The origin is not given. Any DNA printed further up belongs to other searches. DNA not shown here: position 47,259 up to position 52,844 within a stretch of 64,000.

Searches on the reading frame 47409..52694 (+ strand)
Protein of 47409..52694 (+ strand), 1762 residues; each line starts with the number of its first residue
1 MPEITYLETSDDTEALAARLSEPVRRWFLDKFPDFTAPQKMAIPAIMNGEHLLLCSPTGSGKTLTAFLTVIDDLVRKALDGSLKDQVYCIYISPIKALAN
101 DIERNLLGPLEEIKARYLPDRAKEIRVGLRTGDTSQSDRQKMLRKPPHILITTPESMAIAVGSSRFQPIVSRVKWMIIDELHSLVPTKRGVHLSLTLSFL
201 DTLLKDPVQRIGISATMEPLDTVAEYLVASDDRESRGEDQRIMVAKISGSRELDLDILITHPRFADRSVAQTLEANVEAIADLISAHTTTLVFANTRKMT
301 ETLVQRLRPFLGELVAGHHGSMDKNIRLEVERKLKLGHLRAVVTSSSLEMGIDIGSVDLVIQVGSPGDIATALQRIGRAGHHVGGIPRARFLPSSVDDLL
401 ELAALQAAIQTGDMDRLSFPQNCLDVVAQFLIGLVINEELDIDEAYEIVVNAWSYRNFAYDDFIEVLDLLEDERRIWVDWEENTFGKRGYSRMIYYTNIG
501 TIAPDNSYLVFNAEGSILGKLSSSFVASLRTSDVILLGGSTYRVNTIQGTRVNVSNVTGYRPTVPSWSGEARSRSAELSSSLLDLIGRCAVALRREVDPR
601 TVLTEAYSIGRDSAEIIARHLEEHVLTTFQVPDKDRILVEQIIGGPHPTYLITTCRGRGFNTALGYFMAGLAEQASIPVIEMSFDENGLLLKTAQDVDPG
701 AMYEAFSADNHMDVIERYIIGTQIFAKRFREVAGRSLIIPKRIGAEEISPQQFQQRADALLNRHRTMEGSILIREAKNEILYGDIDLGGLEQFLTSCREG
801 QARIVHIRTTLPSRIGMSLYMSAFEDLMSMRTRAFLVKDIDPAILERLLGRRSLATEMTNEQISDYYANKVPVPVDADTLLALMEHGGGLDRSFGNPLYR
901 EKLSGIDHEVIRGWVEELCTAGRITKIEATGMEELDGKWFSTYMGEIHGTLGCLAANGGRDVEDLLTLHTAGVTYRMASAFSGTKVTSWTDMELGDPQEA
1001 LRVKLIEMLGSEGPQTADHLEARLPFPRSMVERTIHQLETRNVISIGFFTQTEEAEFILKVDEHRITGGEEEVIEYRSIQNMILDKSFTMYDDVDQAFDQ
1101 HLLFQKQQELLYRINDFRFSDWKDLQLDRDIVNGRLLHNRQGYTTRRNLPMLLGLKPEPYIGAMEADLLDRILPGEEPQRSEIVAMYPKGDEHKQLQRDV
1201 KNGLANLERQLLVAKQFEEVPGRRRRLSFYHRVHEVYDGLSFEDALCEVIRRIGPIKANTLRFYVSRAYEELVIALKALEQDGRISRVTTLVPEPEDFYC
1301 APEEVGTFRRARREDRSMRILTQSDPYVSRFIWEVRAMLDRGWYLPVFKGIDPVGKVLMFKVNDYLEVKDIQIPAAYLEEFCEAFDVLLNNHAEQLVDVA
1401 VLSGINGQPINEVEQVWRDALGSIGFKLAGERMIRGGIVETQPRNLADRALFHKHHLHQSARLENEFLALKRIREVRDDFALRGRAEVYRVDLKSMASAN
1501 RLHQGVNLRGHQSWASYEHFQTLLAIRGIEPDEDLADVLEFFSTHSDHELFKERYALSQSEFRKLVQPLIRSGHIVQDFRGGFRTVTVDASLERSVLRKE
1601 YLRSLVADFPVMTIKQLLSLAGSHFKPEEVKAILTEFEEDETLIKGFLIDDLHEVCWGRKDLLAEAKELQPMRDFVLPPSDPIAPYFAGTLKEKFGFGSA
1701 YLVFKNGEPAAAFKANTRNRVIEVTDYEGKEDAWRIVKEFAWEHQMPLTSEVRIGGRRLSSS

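Call 5: search_protein_families(library=ncbifam, proteins=[window:47409-52694:+], max_evalue=0.01)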
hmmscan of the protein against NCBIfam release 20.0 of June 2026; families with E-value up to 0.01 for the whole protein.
window:47409-52694:+ (1762 aa): 29 families (the best 25 are shown)
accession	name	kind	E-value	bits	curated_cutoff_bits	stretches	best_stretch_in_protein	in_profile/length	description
NF010338.0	PRK13767.1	equivalog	5.4e-223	742.9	849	1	9-848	8-867/877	ATP-dependent helicase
TIGR04121.1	DEXH_lig_assoc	equivalog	7.3e-137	457.2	850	1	23-834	2-792/804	ligase-associated DNA damage response DEXH box helicase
NF007284.0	PRK09751.1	equivalog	5.3e-114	381.9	1496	2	316-855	353-911/1538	ATP-dependent helicase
TIGR03817.1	DECH_helic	hypoth_equivalog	1.2e-28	99.8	874.1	1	41-382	43-373/742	helicase/secretion neighborhood putative DEAH-box helicase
NF002654.0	PRK02362.1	equivalog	6.4e-16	57.8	887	1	37-325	26-281/739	ATP-dependent DNA helicase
NF008744.0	PRK11776.1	equivalog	1.5e-13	50.1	524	2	274-381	227-335/460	ATP-dependent RNA helicase DbpA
NF008394.0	PRK11192.1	equivalog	2.5e-13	49.7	507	2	35-181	26-158/441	ATP-dependent RNA helicase SrmB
NF001308.0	PRK00254.1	equivalog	7.8e-13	47.5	1216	1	35-230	24-192/720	ATP-dependent DNA helicase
NF053631.1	RNA_helic_CshA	equivalog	2.6e-12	46.4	646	2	281-381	229-330/434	degradosome RNA helicase CshA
NF053636.1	DDHlcsCsdAPsy1082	equivalog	5.7e-12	44.9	890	2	36-166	27-145/512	DEAD/DEAH box helicase CsdA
NF041067.1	DpdJ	equivalog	4.3e-11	41.2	800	1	342-382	576-616/1482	protein DpdJ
NF040935.1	helicase_Hel308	equivalog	4.7e-11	41.5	1200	1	41-309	33-269/704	ATP-dependent DNA helicase Hel308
NF053711.1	RNA_heli_RhlE1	exception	9.6e-11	41.1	750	2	287-406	244-360/434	RNA helicase RhlE1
TIGR00614.1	recQ_fam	subfamily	1.5e-10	40.4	219.8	1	287-381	226-319/470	RecQ family ATP-dependent DNA helicase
TIGR01389.1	recQ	equivalog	1.6e-10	40.1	640.2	1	284-382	219-318/591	DNA helicase RecQ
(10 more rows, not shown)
